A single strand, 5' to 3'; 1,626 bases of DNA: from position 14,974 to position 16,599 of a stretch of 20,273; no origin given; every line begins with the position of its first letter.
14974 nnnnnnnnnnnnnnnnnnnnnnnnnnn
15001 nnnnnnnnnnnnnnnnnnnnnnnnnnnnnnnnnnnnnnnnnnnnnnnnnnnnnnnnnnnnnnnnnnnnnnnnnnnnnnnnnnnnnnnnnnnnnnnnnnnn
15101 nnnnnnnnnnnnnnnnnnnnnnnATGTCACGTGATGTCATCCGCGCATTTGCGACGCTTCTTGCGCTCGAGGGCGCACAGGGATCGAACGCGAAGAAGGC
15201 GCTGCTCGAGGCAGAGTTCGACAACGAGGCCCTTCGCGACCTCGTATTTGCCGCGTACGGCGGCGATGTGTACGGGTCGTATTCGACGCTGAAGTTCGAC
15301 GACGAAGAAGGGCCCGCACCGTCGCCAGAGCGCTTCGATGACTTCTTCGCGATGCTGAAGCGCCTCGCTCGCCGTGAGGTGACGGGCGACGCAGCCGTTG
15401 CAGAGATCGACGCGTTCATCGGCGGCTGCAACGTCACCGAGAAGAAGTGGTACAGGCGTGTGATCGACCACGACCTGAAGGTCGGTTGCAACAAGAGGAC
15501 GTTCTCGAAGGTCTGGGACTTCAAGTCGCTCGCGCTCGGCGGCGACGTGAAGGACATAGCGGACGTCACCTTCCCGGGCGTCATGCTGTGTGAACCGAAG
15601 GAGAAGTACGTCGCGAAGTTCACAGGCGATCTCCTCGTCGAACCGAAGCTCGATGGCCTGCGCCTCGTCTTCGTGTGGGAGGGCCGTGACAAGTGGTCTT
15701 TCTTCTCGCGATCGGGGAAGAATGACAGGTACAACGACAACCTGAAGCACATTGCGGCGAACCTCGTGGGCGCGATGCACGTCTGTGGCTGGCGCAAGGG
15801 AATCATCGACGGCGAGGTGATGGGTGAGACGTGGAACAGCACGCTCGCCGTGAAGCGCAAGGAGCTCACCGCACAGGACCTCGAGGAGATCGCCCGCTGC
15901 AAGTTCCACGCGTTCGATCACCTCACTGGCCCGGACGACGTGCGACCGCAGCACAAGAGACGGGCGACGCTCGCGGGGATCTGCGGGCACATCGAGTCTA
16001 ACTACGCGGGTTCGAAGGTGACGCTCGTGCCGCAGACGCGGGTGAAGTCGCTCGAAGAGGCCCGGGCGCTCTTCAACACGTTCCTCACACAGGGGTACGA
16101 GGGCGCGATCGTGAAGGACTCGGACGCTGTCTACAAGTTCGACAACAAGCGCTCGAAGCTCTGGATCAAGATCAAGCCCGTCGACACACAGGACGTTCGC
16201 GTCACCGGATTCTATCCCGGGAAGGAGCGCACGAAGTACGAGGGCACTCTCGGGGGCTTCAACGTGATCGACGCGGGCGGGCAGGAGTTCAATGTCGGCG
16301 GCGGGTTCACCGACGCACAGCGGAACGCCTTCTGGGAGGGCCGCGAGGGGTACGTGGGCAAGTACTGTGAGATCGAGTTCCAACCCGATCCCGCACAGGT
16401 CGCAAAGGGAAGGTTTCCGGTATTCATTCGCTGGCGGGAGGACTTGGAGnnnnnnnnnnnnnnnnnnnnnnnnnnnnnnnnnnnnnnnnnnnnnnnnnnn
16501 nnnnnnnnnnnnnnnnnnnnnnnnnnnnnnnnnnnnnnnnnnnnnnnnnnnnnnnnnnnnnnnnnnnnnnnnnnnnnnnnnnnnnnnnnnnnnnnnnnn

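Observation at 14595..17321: Translationally coupled cassette: minimal eukaryotic-like protein kinase, ATP-dependent DNA ligase and HDAC-family deacetylase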

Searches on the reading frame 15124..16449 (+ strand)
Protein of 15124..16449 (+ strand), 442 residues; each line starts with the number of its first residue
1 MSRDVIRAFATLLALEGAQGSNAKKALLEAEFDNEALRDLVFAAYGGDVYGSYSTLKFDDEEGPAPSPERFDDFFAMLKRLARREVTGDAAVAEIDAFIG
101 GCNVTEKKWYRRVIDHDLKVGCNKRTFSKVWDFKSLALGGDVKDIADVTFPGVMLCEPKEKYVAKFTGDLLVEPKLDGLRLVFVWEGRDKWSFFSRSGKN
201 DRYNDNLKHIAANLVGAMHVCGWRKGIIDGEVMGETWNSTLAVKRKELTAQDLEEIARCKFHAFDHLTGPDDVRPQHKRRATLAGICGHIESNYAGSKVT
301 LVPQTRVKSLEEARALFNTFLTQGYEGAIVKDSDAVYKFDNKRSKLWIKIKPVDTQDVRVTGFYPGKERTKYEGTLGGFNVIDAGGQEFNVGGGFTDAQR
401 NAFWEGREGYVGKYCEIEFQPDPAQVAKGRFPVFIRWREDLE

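Call 3: search_protein_families(library=pfam, proteins=[window:15124-16449:+], max_evalue=0.1)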
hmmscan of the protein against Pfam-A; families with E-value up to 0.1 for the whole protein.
window:15124-16449:+ (442 aa): 3 families
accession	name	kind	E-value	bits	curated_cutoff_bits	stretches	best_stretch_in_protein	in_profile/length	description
PF01068.26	DNA_ligase_A_M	-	2.4e-21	76.8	26.2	1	154-351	2-204/204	ATP dependent DNA ligase domain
PF14743.12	DNA_ligase_OB_2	-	5.4e-09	36.4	28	1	370-438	4-66/66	DNA ligase OB-like domain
PF04675.19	DNA_ligase_A_N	-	0.0014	19.3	24.6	1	64-131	104-173/174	DNA ligase N terminus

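Call 9: search_dna_similar(query=window:15124-16449:+, collection=phages, mode=protein, max_rows=40, max_evalue=0.001)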
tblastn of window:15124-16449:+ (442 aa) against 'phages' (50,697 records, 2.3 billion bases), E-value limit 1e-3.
Records with a match: 2239; places in all: 2239; records where one place covers at least 80% of the query: 433.
Best place of each record, by identity: <60% 2239.
By first word of the organism name: Escherichia 665; Klebsiella 242; Vibrio 194; Salmonella 105; Pseudomonas 101; Shigella 88; Acinetobacter 87; Aeromonas 75; Bacillus 67; Enterobacteria 52; and 74 more.
By host as written in the record: - 333; Escherichia coli 290; Klebsiella pneumoniae 126; Pseudomonas aeruginosa 31; Acinetobacter baumannii 28; Escherichia coli B 28; Salmonella enterica subsp. enterica serovar Typhi 28; Stenotrophomonas maltophilia 24; and 564 more.
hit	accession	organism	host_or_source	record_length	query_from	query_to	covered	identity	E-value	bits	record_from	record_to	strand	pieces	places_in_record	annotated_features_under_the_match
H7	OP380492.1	Bacillus phage Nachito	Bacillus sp. ET1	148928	7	440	98%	30.3%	2e-30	130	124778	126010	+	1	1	DNA ligase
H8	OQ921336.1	Bacillus phage SPO1L1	Bacillus subtilis BEST7003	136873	1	440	100%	29.6%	8e-32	162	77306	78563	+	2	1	hypothetical protein (x2)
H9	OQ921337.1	Bacillus phage SPO1L2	Bacillus subtilis BEST7003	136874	1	440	100%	29.4%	3e-39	156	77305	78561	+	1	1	hypothetical protein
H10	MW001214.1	Bacillus phage SP8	Bacillus subtilis Marburg strain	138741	5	440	99%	29.4%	2e-39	157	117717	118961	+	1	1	DNA ligase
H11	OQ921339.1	Bacillus phage SPO1L4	Bacillus subtilis BEST7003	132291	5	440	99%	29.4%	4e-38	153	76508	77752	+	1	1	hypothetical protein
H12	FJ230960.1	Bacillus phage SPO1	Bacillus subtilis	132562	5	440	99%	29.4%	4e-38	153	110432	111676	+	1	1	32.95: gp32.95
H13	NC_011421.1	Bacillus phage SPO1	Bacillus subtilis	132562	5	440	99%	29.4%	4e-38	153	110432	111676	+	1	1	32.95: DNA ligase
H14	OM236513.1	Bacillus phage SP82G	Bacillus subtilis BEST7003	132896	5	440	99%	29.4%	4e-38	153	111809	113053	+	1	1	DNA ligase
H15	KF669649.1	Bacillus phage CampHawk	Bacillus subtilis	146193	5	440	99%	29.4%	4e-38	153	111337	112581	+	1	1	ATP-dependent DNA ligase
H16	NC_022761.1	Bacillus phage CampHawk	Bacillus subtilis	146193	5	440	99%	29.4%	4e-38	153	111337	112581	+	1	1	DNA ligase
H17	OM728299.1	Bacillus phage vB_BsuM-Goe19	Bacillus subtilis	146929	5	440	99%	29.4%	4e-38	153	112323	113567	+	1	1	lig: DNA ligase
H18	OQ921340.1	Bacillus phage SPO1L5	Bacillus subtilis BEST7003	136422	5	440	99%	29.1%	7e-35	143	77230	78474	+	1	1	hypothetical protein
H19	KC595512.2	Bacillus phage JL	Bacillus cereus BGSC 6E1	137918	1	442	100%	28.7%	1e-31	134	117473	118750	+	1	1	ATP dependent DNA ligase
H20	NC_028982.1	Bacillus phage JL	Bacillus cereus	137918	1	442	100%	28.7%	1e-31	134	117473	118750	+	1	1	ATP dependent DNA ligase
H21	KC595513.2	Bacillus phage Shanette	Bacillus cereus BGSC 6E1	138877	1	442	100%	28.7%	2e-31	133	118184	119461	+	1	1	ATP dependent DNA ligase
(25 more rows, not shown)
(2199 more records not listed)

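Call 11: search_protein_families(library=phrogs, proteins=[window:15124-16449:+], max_evalue=0.01)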
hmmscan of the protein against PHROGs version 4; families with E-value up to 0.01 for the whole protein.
window:15124-16449:+ (442 aa): 2 families
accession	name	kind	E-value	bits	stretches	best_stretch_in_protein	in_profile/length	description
phrog_114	-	DNA, RNA and nucleotide metabolism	2.2e-84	285.2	1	4-440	87-500/634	ATP-dependent DNA ligase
phrog_30362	-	DNA, RNA and nucleotide metabolism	6.6e-06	27.2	1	321-439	12-135/144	DNA ligase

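Call 46: search_protein_families(library=ncbifam, proteins=[window:15124-16449:+], max_evalue=0.01)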
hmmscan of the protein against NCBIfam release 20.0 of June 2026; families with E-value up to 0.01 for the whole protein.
window:15124-16449:+ (442 aa): 13 families
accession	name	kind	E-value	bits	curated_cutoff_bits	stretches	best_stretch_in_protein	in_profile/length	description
TIGR00574.1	dnl1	superfamily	1.6e-20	73.3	217.8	1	159-371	181-401/527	ATP-dependent DNA ligase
NF006592.0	PRK09125.1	equivalog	4.5e-20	71.8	200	1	171-440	47-282/283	DNA ligase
TIGR02779.1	NHEJ_ligase_lig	equivalog_domain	1.3e-18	67.3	227.75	1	167-402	12-236/302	non-homologous end-joining DNA ligase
TIGR02776.1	NHEJ_ligase_prk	equivalog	1.2e-15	57.5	373.2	1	171-401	8-226/587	DNA ligase D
NF007210.0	PRK09632.1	equivalog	2.5e-13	49.2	989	1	168-402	494-711/781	ATP-dependent DNA ligase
NF002868.0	PRK03180.1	equivalog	2.4e-12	46.3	641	1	162-369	198-398/509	ATP-dependent DNA ligase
NF006078.0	PRK08224.1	equivalog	9.5e-12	44.5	296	1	170-408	26-255/350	ATP-dependent DNA ligase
NF006701.0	PRK09247.1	equivalog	8.4e-10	38.2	543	1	148-351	203-406/540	ATP-dependent DNA ligase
NF041331.1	LigA_Halo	equivalog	1e-09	37.5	830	1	169-399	248-477/552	ATP-dependent DNA ligase LigA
NF004628.0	PRK05972.1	subfamily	5.3e-09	34.7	895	1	169-399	260-476/870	ATP-dependent DNA ligase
TIGR04120.1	DNA_lig_bact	equivalog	1.1e-08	34.6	400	1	145-351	196-397/526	cisplatin damage response ATP-dependent DNA ligase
NF005796.0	PRK07636.1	subfamily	7.1e-06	25.4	337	1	169-363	19-197/275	ATP-dependent DNA ligase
NF007211.0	PRK09633.1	equivalog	1e-05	24.1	774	1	171-365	19-221/610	DNA ligase D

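Call 47: search_protein_families(library=padloc, proteins=[window:15124-16449:+], max_evalue=0.01)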
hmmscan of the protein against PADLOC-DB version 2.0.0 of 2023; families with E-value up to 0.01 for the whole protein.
window:15124-16449:+ (442 aa): 0 families
